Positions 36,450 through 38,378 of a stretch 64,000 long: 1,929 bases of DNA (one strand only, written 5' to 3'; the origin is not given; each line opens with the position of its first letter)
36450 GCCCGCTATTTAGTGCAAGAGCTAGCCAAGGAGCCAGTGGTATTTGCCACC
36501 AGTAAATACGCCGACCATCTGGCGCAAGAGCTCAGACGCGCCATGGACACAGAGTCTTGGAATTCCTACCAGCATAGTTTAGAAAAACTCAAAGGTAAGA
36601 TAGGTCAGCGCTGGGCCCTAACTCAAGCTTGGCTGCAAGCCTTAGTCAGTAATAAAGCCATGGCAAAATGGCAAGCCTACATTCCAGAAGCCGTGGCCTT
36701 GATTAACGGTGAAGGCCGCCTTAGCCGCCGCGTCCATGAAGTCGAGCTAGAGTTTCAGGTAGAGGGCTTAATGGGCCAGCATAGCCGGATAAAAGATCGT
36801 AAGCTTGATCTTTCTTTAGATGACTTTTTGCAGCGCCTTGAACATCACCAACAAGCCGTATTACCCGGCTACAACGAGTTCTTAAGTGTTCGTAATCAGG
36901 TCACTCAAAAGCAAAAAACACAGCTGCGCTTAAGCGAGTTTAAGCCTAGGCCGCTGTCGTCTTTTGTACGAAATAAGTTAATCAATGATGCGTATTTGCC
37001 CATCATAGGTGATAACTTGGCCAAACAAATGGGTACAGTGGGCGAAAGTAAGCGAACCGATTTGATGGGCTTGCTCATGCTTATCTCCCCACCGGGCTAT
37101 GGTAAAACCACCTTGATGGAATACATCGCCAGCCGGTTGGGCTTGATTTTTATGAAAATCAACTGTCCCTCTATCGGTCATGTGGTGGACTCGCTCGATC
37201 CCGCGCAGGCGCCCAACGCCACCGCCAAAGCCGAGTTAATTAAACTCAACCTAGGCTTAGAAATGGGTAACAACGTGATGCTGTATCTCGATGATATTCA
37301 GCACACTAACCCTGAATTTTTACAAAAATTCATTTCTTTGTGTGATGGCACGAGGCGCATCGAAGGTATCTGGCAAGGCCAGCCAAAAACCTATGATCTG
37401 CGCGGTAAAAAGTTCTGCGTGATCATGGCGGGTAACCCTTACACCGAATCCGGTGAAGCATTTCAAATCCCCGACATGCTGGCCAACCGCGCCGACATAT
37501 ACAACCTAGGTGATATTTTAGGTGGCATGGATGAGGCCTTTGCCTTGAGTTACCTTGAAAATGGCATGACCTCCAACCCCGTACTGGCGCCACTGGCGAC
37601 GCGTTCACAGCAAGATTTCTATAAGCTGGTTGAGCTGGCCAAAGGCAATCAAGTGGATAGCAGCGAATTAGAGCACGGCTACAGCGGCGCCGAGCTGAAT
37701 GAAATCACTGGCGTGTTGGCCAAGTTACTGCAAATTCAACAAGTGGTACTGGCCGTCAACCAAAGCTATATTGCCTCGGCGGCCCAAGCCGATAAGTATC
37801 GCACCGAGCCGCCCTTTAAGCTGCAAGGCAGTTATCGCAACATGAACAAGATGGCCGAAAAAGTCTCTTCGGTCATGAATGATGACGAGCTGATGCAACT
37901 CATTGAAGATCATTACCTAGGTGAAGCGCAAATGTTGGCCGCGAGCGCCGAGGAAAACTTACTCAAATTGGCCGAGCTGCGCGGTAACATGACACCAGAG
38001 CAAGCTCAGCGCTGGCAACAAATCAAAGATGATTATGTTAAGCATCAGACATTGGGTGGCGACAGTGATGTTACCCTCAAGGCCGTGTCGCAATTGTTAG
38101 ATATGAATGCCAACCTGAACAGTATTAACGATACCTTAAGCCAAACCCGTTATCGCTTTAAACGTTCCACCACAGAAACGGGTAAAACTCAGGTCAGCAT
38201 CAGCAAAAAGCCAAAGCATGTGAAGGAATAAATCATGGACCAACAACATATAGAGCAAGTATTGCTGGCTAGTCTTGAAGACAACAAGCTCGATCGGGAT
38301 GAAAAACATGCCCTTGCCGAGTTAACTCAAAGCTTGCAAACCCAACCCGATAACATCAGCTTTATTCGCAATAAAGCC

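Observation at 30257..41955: Candidate undescribed multi-gene system: NfeD/YqiJ plus long flotillin, then a 1673-aa AAA+ protein, a PLD nuclease and an Upf1-like helicase/DUF559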

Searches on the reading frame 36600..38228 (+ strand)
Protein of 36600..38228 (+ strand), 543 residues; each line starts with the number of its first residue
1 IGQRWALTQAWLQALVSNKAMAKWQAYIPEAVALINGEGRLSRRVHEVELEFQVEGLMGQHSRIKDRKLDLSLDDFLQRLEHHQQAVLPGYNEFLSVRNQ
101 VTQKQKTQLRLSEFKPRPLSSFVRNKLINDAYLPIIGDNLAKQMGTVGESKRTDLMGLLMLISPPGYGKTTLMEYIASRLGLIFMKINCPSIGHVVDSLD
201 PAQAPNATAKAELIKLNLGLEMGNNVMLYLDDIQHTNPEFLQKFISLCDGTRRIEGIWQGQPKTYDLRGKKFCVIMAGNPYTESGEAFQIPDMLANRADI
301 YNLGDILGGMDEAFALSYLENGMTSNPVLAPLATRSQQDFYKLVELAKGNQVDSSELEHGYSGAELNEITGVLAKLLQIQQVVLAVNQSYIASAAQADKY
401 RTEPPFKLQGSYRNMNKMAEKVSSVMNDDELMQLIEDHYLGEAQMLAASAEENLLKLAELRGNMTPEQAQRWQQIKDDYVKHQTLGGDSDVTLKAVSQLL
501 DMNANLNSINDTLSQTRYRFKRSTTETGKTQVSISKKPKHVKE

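Call 50: search_solved_structures(query=A4, max_evalue=0.1)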
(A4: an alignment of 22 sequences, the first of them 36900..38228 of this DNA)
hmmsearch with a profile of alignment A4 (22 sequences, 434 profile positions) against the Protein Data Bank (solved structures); distinct sequences matched with E-value up to 0.1: 3.
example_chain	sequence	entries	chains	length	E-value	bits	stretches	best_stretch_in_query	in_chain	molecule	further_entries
8qae_A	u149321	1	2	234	0.0091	18.3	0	314-424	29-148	sc-apCC-6-SLLA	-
8a3k_UNK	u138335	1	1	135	0.024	16.9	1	312-426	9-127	sc-apCC-4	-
6zrk_D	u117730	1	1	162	0.075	15.3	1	336-426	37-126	Hemagglutinin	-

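Call 72: predict_structure(alignment_id=A6)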
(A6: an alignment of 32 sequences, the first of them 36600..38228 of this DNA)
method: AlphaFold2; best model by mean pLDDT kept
length: 543 residues; sequences in the alignment: 32
mean_pLDDT: 64.3   pTM: 0.41
mean pLDDT of the five models: 64.3, 62.8, 60.5, 58.8, 57.8
residues with pLDDT >= 90: 1; 70-90: 234; 50-70: 177; < 50: 131
segments of 3 or more residues with pLDDT < 50: 44-48, 109-131, 143-167, 278-314, 395-397, 486-494, 513-522, 528-543
pLDDT, mean of each block of 10 residues (from residue 1): 77 85 78 70 49 67 72 70 74 75 58 39 44 51 45 43 44 62 73 73 80 78 71 67 63 63 66 55 43 33 36 58 73 77 86 77 84 86 71 53 68 67 83 81 61 83 86 84 55 50 55 47 49 42 40
secondary structure, 60 per line:
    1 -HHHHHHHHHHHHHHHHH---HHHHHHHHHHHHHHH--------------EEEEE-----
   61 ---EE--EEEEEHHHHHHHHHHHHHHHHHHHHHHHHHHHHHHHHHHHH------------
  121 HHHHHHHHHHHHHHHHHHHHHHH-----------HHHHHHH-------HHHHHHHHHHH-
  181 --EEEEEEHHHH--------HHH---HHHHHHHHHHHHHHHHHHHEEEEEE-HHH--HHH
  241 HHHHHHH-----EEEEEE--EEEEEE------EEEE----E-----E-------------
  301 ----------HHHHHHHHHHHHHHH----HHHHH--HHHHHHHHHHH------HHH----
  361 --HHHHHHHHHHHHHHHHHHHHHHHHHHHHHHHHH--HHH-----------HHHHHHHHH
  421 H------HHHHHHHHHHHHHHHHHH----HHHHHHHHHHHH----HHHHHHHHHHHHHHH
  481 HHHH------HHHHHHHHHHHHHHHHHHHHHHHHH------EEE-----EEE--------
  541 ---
elements in order: H2-18 H22-36 E51-55 E68-72 H73-108 H121-143 H155-161 H169-179 E183-188 H189-192 H207-225 E226-231 H238-247 E253-258 E261-266 E273-276 H311-325 H330-334 H337-347 H363-395 H412-421 H428-445 H450-461 H466-484 H491-515 E522-524 E530-532

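Call 76: fold_search(model_id=the predicted structure, library=pdb)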
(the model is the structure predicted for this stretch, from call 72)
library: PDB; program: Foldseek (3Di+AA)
matches with E <= 10: 553; with E <= 0.001: 0
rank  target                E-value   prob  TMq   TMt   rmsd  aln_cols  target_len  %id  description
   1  6or5                  2.2e-03  0.93  0.15  0.05  26.3       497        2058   12  Full-length S. pombe Mdn1 in the presence of AMPPNP (ring region) (released 2019-05-29)
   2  9qh4_F                4.1e-03  0.99  0.20  0.33   9.8       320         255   12  NorQ hexamer from Paracoccus denitrificans (released 2026-03-25)
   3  9qhg_E                4.3e-03  0.99  0.17  0.31  13.6       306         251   13  NorQD complex state 4 from Jhaorihella thermophila (released 2026-03-25)
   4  9qh4_A                5.4e-03  1.00  0.20  0.37  10.1       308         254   13  NorQ hexamer from Paracoccus denitrificans (released 2026-03-25)
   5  9qhf_F                5.7e-03  0.97  0.20  0.33   9.7       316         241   11  NorQD complex state 3 from Jhaorihella thermophila (released 2026-03-25)
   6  9qh8_A                6.0e-03  0.99  0.20  0.35   9.7       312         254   14  reduced NorQ-NorD VWA domain complex from Paracoccus denitrificans (released 2026-03-25)
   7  5c3c_B                8.7e-03  0.99  0.19  0.36  10.1       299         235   12  Structural characterization of a newly identified component of alpha-carboxysomes: The AAA+ domain Protein cso-CbbQ (released 2015-11-18)
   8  7v3u_2                9.1e-03  0.85  0.18  0.16  19.3       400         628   10  Cryo-EM structure of MCM double hexamer with structured Mcm4-NSD (released 2022-04-13)
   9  9e2w_3                1.1e-02  0.75  0.18  0.16  20.6       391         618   12  Cryo-EM structure of yeast CMG helicase stalled at G4-containing DNA template, state 1 (released 2025-03-26)
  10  8kg6_3                1.1e-02  0.72  0.18  0.15  20.6       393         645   10  Yeast replisome in state I (released 2023-12-06)
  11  5nss_L                1.3e-02  0.97  0.18  0.32   9.7       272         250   14  Cryo-EM structure of RNA polymerase-sigma54 holoenzyme with promoter DNA and transcription activator PspF intermedate  (released 2017-06-28)
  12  5nss_G                1.3e-02  0.97  0.18  0.32   9.7       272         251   14  Cryo-EM structure of RNA polymerase-sigma54 holoenzyme with promoter DNA and transcription activator PspF intermedate  (released 2017-06-28)
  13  9qhd_F                1.3e-02  0.98  0.20  0.36  11.7       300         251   13  NorQD complex state 1 from Jhaorihella thermophila (released 2026-03-25)
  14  7v3u_7                1.3e-02  0.77  0.18  0.15  19.5       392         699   11  Cryo-EM structure of MCM double hexamer with structured Mcm4-NSD (released 2022-04-13)
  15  9qh8_C                1.4e-02  0.96  0.19  0.34  14.3       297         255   12  reduced NorQ-NorD VWA domain complex from Paracoccus denitrificans (released 2026-03-25)
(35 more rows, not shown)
